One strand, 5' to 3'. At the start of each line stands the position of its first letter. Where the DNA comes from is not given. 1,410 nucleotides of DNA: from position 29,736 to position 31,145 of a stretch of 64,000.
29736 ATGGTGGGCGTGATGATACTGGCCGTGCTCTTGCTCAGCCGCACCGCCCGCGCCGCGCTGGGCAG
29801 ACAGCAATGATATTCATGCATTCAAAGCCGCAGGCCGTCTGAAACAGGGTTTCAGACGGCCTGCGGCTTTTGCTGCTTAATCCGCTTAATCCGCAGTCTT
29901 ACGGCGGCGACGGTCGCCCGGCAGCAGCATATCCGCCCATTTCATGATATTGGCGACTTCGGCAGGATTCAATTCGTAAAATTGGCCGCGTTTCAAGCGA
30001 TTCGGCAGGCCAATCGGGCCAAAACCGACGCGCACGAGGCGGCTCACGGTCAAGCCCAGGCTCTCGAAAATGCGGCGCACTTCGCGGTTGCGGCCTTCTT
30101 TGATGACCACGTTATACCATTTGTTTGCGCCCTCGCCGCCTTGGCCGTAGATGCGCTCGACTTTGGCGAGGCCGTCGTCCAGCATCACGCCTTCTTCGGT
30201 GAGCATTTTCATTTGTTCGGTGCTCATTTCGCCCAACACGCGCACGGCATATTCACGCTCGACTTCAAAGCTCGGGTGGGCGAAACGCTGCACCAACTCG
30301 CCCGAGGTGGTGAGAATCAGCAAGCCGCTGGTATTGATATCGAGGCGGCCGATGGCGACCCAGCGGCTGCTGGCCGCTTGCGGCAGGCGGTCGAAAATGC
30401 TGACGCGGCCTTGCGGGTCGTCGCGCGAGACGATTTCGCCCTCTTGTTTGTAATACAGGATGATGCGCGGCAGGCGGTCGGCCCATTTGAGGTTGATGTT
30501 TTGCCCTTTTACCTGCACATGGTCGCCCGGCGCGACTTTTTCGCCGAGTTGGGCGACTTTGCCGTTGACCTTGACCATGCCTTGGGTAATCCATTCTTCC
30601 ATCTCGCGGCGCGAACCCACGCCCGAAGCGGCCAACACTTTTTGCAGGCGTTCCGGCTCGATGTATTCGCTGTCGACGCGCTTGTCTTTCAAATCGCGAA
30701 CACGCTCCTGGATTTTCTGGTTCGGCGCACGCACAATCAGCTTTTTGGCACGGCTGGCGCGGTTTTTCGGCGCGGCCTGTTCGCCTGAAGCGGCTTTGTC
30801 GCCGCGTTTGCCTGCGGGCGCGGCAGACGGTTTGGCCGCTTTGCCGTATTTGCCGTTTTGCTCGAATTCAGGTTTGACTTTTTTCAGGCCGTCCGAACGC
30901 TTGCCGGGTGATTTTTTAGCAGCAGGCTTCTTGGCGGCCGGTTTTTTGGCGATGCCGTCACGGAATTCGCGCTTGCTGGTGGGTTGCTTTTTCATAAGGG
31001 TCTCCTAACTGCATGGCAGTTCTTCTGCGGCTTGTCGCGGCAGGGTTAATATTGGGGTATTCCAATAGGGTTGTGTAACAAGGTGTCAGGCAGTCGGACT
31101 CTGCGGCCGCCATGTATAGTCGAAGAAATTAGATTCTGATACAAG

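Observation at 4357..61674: A family of Correia-like TATAG...CTATA elements in at least five inverted-repeat variants and three size classes, about 25 copies in 64 kb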

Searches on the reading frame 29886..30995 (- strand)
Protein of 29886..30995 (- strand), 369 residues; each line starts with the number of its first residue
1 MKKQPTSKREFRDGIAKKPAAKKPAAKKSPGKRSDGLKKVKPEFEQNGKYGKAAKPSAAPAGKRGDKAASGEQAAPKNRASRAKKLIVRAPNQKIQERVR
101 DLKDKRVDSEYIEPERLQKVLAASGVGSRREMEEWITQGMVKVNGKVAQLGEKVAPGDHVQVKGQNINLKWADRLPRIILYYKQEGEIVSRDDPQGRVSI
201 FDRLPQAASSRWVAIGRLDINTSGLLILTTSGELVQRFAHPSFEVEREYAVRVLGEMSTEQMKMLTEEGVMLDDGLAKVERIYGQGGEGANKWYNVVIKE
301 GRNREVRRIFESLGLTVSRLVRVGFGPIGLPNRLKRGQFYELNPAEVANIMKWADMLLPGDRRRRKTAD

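Call 22: search_protein_families(library=ncbifam, proteins=[window:29886-30995:-])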
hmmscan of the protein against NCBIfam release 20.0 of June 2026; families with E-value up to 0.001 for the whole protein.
window:29886-30995:- (369 aa): 6 families
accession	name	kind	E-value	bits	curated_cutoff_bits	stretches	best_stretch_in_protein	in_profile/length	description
NF007976.1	PRK10700.1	equivalog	2.6e-82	276.2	290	1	115-349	3-239/291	23S rRNA pseudouridine(2605) synthase RluB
TIGR00093.1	TIGR00093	subfamily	3.6e-45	153.6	109.3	1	182-343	1-160/161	pseudouridine synthase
NF007784.0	PRK10475.1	equivalog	4.7e-31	107.8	318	1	115-353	7-235/290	23S rRNA pseudouridine(2604) synthase RluF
NF008097.0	PRK10839.1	equivalog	5.2e-21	75.3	275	1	116-351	2-231/232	16S rRNA pseudouridine(516) synthase RsuA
NF008487.1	PRK11394.1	equivalog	1.3e-12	47.8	284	2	173-276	25-124/206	23S rRNA pseudouridine(2457) synthase RluE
TIGR00005.1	rluA_subfam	subfamily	1.2e-06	28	192.7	1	115-263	6-173/298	RluA family pseudouridine synthase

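Call 23: find_related_loci(query=window:29886-30995:-, collection=genome_contigs, flank=10000)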
Query window:29886-30995:- (369 aa) in genome_contigs; peptide patterns used: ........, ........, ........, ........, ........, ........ (x = any residue, [..] = any of these).
213 stretches matched a pattern; 79 encode a relative of the query (tblastn E <= 1e-3); 79 distinct loci.
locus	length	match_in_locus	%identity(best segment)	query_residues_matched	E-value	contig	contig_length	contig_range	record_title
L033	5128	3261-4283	86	3-361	0e+0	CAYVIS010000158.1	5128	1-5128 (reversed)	MAG TPA_asm: uncultured Neisseria sp. isolate binchicken_co35_246 genome assembly, contig: NODE_16703_length_5128_cov_32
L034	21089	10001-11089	82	3-368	0e+0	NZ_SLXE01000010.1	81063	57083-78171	Uruburuella suis strain DSM 17474 Ga0310504_110, whole genome shotgun sequence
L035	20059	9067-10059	77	3-365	0e+0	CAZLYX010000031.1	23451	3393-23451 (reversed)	MAG TPA_asm: uncultured Neisseria sp. isolate binchicken_co386_19 genome assembly, contig: NODE_592_length_23451_cov_13.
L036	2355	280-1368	78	3-365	0e+0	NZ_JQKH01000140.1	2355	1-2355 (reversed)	Alysiella crassa DSM 2578 Q338DRAFT_scaffold00138.138_C, whole genome shotgun sequence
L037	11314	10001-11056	76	1-367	1e-179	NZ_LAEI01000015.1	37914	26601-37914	Neisseria flavescens strain CD-NF2 seq0062, whole genome shotgun sequence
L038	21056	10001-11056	76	1-367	2e-179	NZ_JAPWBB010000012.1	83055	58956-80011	Neisseria sp. 27098_8_112 contig00012, whole genome shotgun sequence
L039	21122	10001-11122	76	1-365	2e-179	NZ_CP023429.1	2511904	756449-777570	Neisseria weixii strain 10022 chromosome, complete genome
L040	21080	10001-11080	78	3-366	3e-179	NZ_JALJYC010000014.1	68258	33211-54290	Neisseria perflava strain 327A Ga0456413_14, whole genome shotgun sequence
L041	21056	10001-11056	76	1-367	2e-179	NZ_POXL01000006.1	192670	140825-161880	Neisseria subflava strain C2011009653 C2011009653_S23_ctg_869, whole genome shotgun sequence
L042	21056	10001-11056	76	1-367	2e-179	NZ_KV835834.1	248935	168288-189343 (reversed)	Neisseria sp. HMSC078H04 Scaffold152, whole genome shotgun sequence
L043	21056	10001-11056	75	1-367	6e-179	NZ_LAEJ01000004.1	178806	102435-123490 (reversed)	Neisseria flavescens strain CD-NF3 seq0047, whole genome shotgun sequence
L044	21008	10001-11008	78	3-365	2e-178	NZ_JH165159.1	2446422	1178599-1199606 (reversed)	Neisseria wadsworthii 9715 SCAFFOLD1, whole genome shotgun sequence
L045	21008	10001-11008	78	3-365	3e-178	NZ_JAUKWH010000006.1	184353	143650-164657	Neisseria sp. MVDL19-042950 assembly_contig_6, whole genome shotgun sequence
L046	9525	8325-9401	76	4-366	4e-177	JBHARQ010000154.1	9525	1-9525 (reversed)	MAG: Simonsiella sp. isolate D-31_MAG_22 D-31__94326, whole genome shotgun sequence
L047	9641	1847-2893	76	1-367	5e-176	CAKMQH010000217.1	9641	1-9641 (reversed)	MAG TPA_asm: uncultured Neisseria sp. isolate ERR3827263_bin.1_metaWRAP_v1.1_MAG genome assembly, contig: ERZ4768160.241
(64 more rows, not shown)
